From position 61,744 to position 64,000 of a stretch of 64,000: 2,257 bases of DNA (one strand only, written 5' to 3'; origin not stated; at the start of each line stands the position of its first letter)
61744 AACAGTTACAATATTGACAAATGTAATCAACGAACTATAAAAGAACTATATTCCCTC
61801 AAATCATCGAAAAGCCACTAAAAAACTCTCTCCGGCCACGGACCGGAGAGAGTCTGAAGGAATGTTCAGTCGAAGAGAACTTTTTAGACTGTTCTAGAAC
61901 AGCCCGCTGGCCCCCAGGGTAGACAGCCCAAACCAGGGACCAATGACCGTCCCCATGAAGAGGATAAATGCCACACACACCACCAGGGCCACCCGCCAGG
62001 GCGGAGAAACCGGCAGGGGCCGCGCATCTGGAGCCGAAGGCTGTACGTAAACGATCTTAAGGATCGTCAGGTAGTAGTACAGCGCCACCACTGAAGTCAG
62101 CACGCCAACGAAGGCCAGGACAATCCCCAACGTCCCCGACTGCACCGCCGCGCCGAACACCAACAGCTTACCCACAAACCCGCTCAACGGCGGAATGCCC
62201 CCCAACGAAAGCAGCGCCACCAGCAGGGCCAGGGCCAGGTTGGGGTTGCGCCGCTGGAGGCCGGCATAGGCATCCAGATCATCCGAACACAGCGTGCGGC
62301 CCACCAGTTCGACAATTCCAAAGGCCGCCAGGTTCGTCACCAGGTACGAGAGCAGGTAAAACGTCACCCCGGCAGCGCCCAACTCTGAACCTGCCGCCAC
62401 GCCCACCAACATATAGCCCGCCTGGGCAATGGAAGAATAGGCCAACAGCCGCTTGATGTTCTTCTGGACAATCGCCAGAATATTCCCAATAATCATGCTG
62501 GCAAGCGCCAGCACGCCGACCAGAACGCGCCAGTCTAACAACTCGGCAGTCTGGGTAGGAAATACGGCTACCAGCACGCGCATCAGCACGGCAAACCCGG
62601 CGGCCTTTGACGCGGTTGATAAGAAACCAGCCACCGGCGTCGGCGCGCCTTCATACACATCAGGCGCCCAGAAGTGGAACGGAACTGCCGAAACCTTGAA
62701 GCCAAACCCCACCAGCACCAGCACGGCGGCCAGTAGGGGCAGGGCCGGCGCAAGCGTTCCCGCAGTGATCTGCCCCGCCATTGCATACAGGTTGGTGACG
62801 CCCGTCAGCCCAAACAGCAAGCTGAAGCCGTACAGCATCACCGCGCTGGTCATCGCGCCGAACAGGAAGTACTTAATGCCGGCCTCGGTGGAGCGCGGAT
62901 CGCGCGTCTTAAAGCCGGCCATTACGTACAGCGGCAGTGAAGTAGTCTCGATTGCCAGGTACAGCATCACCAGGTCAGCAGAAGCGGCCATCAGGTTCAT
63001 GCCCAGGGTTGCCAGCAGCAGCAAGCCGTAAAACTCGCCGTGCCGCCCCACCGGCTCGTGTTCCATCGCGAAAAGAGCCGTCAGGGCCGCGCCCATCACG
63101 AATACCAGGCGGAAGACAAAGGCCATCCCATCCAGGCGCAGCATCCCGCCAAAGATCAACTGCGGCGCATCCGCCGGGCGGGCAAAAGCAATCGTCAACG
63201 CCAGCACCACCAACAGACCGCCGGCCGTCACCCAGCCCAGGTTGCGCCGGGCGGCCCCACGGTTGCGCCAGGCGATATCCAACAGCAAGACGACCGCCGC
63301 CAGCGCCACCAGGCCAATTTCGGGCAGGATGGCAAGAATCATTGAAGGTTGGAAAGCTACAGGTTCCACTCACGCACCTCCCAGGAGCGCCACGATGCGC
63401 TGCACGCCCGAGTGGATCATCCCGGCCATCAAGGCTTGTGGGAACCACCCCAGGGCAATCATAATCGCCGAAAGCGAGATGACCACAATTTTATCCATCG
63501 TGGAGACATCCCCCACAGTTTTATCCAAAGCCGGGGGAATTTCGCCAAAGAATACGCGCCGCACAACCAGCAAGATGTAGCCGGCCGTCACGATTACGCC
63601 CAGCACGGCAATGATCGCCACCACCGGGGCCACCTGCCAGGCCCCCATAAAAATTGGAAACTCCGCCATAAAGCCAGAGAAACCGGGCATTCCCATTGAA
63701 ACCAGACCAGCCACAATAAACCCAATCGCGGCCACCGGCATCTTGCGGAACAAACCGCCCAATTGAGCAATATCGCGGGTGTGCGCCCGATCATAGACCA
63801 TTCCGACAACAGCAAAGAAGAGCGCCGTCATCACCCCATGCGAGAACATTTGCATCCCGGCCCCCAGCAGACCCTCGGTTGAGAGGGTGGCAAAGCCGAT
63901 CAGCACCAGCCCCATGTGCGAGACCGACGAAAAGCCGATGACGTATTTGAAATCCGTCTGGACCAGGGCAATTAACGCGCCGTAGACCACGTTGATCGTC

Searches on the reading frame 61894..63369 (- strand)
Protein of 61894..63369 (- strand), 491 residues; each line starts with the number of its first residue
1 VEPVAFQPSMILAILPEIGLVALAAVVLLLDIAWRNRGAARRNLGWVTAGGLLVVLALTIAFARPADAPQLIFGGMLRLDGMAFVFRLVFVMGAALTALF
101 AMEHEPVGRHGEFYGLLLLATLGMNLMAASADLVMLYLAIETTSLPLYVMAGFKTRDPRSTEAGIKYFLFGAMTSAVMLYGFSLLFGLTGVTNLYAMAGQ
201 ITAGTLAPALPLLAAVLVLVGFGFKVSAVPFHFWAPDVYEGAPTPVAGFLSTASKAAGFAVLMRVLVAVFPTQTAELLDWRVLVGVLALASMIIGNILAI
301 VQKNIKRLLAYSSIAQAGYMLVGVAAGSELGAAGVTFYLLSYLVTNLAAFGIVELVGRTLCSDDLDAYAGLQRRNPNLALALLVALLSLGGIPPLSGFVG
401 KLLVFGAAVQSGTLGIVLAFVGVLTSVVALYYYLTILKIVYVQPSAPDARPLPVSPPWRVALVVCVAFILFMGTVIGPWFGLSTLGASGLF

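Call 32: search_protein_families(library=pfam, proteins=[window:61894-63369:-], max_evalue=0.00001)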
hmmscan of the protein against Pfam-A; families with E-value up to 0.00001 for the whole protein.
window:61894-63369:- (491 aa): 1 family
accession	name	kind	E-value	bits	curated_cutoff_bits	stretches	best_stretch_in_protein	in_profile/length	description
PF00361.26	Proton_antipo_M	-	5.9e-76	255.9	21.5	1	130-421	1-289/294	NADH:quinone oxidoreductase/Mrp antiporter, TM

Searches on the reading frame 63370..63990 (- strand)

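Call 32: search_protein_families(library=pfam, proteins=[window:63370-63990:-], max_evalue=0.00001)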
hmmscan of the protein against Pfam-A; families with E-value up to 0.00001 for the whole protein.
window:63370-63990:- (206 aa): 1 family
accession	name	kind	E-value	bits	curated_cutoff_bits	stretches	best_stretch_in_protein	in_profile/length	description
PF00361.26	Proton_antipo_M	-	2.5e-33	116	21.5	1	1-132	158-291/294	NADH:quinone oxidoreductase/Mrp antiporter, TM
